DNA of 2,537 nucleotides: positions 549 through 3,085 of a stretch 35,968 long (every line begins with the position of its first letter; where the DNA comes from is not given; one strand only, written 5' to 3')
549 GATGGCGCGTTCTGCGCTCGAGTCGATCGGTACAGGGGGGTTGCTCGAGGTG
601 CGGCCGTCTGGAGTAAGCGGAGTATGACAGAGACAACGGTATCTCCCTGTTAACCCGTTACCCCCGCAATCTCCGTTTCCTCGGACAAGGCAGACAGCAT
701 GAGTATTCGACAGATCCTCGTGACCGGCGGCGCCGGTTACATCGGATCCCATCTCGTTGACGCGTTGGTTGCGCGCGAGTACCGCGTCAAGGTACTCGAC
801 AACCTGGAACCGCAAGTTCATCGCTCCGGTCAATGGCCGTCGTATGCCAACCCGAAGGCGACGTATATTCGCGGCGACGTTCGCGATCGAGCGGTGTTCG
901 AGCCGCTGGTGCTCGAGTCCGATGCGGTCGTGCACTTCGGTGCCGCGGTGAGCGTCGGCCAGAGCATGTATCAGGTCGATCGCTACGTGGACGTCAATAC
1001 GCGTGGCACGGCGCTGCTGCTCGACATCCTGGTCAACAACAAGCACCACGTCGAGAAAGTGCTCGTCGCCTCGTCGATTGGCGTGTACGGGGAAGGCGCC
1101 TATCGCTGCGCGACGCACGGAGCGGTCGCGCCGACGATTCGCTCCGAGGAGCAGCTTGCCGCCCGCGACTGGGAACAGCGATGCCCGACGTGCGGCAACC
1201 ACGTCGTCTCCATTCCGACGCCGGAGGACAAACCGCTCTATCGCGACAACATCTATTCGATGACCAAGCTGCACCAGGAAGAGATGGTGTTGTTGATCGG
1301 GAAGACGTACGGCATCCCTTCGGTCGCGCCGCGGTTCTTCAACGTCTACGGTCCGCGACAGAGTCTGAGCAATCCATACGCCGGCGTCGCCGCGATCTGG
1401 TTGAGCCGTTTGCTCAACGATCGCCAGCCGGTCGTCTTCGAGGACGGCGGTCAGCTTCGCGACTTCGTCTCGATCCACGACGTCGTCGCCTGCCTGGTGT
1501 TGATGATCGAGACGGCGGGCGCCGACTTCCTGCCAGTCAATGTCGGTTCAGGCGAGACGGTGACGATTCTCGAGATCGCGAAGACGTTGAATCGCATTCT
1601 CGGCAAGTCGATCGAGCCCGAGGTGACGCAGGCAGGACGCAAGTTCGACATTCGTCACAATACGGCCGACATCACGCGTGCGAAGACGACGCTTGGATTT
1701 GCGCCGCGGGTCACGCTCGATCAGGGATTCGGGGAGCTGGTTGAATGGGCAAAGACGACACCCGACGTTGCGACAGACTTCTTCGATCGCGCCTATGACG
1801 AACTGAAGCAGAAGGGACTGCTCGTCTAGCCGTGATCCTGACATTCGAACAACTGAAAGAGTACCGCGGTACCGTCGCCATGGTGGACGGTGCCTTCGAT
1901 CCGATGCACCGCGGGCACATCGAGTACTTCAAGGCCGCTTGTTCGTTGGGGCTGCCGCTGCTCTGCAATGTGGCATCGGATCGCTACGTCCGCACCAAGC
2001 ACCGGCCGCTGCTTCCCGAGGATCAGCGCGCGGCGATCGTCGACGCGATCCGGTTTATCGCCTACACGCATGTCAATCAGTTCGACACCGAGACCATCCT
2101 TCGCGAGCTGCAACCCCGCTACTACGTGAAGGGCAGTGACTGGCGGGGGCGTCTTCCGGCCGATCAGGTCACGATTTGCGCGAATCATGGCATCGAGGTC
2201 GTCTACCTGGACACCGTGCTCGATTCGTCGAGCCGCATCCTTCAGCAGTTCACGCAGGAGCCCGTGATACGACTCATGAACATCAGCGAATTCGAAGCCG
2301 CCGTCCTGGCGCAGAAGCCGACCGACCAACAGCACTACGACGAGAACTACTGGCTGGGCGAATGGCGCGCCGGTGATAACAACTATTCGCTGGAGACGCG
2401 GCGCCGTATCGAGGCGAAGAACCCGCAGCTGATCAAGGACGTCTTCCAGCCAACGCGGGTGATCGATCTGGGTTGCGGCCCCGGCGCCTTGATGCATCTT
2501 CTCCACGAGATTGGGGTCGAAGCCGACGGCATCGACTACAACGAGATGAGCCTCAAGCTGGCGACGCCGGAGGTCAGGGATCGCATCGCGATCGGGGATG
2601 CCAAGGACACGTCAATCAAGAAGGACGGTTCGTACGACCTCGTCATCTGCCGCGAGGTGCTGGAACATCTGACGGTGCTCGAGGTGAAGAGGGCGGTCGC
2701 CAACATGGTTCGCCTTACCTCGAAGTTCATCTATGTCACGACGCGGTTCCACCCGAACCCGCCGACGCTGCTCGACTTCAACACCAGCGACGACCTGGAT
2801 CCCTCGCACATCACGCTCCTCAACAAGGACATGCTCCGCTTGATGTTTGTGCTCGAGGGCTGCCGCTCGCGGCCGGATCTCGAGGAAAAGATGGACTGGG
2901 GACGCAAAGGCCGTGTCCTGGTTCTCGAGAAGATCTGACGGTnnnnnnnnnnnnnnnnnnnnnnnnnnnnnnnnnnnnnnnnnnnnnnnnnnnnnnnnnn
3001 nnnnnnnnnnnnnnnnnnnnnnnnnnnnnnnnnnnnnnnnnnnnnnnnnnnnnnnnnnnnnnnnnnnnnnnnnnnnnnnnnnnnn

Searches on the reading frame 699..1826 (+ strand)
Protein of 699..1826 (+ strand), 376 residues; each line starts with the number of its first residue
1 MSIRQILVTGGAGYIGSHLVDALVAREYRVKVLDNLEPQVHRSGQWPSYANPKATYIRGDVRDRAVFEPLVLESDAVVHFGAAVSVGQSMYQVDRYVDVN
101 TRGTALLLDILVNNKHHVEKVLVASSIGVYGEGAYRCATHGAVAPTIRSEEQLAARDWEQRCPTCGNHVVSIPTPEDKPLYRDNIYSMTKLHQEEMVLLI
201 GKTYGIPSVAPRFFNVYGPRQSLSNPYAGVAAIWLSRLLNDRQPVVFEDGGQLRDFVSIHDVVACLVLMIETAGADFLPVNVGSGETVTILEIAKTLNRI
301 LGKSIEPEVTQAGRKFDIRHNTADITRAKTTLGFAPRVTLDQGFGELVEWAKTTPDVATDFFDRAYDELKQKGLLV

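Call 9: search_protein_families(library=pfam, proteins=[window:699-1826:+], max_evalue=0.01)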
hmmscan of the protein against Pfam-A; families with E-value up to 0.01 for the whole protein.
window:699-1826:+ (376 aa): 9 families
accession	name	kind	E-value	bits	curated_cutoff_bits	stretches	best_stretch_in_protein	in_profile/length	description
PF01370.27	Epimerase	-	3.3e-42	145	20.9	2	6-135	1-124/240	NAD dependent epimerase/dehydratase family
PF16363.11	GDP_Man_Dehyd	-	1.9e-41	143.1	27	2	7-132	1-135/332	GDP-mannose 4,6 dehydratase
PF01073.25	3Beta_HSD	-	6.4e-17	61.9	22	1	7-134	1-124/280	3-beta hydroxysteroid dehydrogenase/isomerase family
PF02719.21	Polysacc_synt_2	-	9.7e-11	41.8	20.2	1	6-125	1-127/293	Polysaccharide biosynthesis protein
PF07993.18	NAD_binding_4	-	1.9e-08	34.2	20.1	1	8-227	1-212/258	Male sterility protein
PF13460.12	NAD_binding_10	-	1.4e-06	28.8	27.2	1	10-132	1-104/184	NAD(P)H-binding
PF05368.20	NmrA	-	3.2e-06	27.4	27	1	5-78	4-74/298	NmrA-like family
PF00106.31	adh_short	-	6.3e-05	23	26.6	1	6-74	3-71/195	short chain dehydrogenase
PF04321.23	RmlD_sub_bind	-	0.00062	19.4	27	1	5-107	2-85/287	RmlD substrate binding domain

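Call 34: search_protein_families(library=ncbifam, proteins=[window:699-1826:+], max_evalue=0.00001)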
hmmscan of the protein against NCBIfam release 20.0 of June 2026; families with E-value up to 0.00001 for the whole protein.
window:699-1826:+ (376 aa): 21 families
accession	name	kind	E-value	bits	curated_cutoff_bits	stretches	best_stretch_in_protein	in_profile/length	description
TIGR01179.1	galE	equivalog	1.6e-38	132.4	262.3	2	5-133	1-128/332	UDP-glucose 4-epimerase GalE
TIGR01181.1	dTDP_gluc_dehyt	equivalog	6.3e-35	120.8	365.1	2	5-132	1-131/321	dTDP-glucose 4,6-dehydratase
TIGR04180.1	EDH_00030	hypoth_equivalog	7.9e-32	110.5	475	2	6-135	1-130/297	NAD-dependent 4,6-dehydratase LegB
TIGR02197.1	heptose_epim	equivalog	1.3e-28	100.1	274.6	2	183-352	135-314/316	ADP-glyceromanno-heptose 6-epimerase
NF007956.0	PRK10675.1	subfamily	5.4e-22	78.4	394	1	5-132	2-130/338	UDP-glucose 4-epimerase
NF011728.1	PRK15181.1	equivalog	1.2e-18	67.3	760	1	182-350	161-336/348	Vi polysaccharide biosynthesis UDP-N-acetylglucosaminuronic acid C-4 epimerase TviC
NF007490.0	PRK10084.1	subfamily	2.2e-15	56.5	649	1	184-370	165-353/361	dTDP-glucose 4,6-dehydratase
NF043036.1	ErythonDh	equivalog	4.6e-15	55.6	325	1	5-133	2-132/321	D-erythronate dehydrogenase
NF007582.0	PRK10217.1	equivalog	8.5e-14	51.4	698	1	3-110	1-111/355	dTDP-glucose 4,6-dehydratase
NF008360.0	PRK11150.1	equivalog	1.1e-12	47.7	452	1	184-298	138-251/310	ADP-glyceromanno-heptose 6-epimerase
TIGR03466.1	HpnA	hypoth_equivalog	3.3e-12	46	367.65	1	5-131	2-118/327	hopanoid-associated sugar epimerase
NF042422.1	oxyalk_red_OleD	equivalog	1.4e-11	44.3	580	1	5-132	2-116/329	2-alkyl-3-oxoalkanoate reductase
NF047922.1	GDPFucSynFcl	equivalog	2.7e-10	40.2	500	1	186-350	134-300/308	GDP-L-fucose synthase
NF041015.1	UDPsulfquin_syn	equivalog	3.7e-10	39.3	575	0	243-302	251-311/384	UDP-sulfoquinovose synthase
TIGR01777.1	yfcH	hypoth_equivalog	5.6e-10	39.3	207.35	1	6-160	1-145/292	TIGR01777 family oxidoreductase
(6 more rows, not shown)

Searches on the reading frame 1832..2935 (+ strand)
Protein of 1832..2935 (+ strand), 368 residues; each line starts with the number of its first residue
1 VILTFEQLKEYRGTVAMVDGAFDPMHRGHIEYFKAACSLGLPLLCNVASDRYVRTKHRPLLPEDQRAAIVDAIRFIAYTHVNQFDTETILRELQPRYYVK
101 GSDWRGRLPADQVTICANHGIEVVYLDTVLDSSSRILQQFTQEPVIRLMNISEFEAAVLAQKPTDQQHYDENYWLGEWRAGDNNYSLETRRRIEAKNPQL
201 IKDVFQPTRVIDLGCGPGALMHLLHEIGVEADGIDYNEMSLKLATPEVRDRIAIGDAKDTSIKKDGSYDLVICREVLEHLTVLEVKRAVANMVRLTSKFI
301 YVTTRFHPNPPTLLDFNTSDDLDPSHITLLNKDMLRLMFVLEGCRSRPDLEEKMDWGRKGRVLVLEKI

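Call 9: search_protein_families(library=pfam, proteins=[window:1832-2935:+], max_evalue=0.01)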
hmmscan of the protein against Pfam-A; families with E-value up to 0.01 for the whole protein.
window:1832-2935:+ (368 aa): 9 families
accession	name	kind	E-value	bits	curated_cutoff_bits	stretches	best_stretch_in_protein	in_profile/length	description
PF08241.18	Methyltransf_11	-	4.5e-12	46.9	21.2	1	212-296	2-87/95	Methyltransferase domain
PF13649.12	Methyltransf_25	-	5.1e-12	46.8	27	1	210-296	1-93/97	Methyltransferase domain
PF01467.32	CTP_transf_like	-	9.1e-12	45.8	21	1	18-105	2-91/133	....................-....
PF13489.12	Methyltransf_23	-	1.4e-10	41.5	27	1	199-282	15-96/164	Methyltransferase domain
PF13847.12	Methyltransf_31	-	7e-10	39.2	27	1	208-281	5-86/145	Methyltransferase domain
PF08242.18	Methyltransf_12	-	2.4e-09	38.2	30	1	211-295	1-91/98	Methyltransferase domain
PF07021.18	MetW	-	2.5e-06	27.7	21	1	205-300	12-106/193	Methionine biosynthesis protein MetW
PF03848.20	TehB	-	2.7e-06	27.4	20.4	1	203-297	27-125/193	Tellurite resistance protein TehB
PF05175.20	MTS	-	0.0084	16.2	23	0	208-273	33-104/170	Methyltransferase small domain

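Call 34: search_protein_families(library=ncbifam, proteins=[window:1832-2935:+], max_evalue=0.00001)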
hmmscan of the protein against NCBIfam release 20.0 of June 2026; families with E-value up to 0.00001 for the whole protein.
window:1832-2935:+ (368 aa): 12 families
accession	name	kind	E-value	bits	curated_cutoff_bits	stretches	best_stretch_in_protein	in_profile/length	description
TIGR02199.1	rfaE_dom_II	equivalog_domain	2.2e-19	69.7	181.5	1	6-138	4-140/144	D-glycero-beta-D-manno-heptose 1-phosphate adenylyltransferase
NF008454.0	PRK11316.1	equivalog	1.6e-12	46.8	521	1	6-139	333-470/475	bifunctional D-glycero-beta-D-manno-heptose-7-phosphate kinase/D-glycero-beta-D-manno-heptose 1-phosphate adenylyltransferase HldE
TIGR01983.1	UbiG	equivalog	9.7e-10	38.1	102.95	1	197-294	45-144/228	bifunctional 2-polyprenyl-6-hydroxyphenol methylase/3-demethylubiquinol 3-O-methyltransferase UbiG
TIGR00125.1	cyt_tran_rel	domain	9.8e-10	38.5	27.7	1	15-73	1-59/65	adenylyltransferase/cytidyltransferase family protein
NF043040.1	corrin_prot_MT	hypoth_equivalog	8.7e-09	35.1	180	1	187-294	21-137/216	corrinoid protein-associated methyltransferase CpaM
NF045667.1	MTase_DVU1556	equivalog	1e-07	31.6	155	1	207-280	23-97/213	DVU_1556 family methyltransferase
NF008405.0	PRK11207.1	equivalog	1.2e-07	31.4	218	1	203-298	27-126/198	tellurite resistance methyltransferase TehB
TIGR02021.1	BchM-ChlM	equivalog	1.5e-07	31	158.9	1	200-303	48-154/218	magnesium protoporphyrin IX methyltransferase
NF001985.0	PRK00777.1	subfamily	2.5e-07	30.9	104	1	16-72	7-64/157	pantetheine-phosphate adenylyltransferase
TIGR01518.1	g3p_cytidyltrns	equivalog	4.8e-07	29.9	165.4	1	17-130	2-114/125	glycerol-3-phosphate cytidylyltransferase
TIGR02081.1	metW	equivalog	1.1e-06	28.4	189.5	1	206-300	13-106/194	methionine biosynthesis protein MetW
NF004851.0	PRK06202.1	equivalog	3.4e-06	26.6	243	1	205-300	59-162/237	hypothetical protein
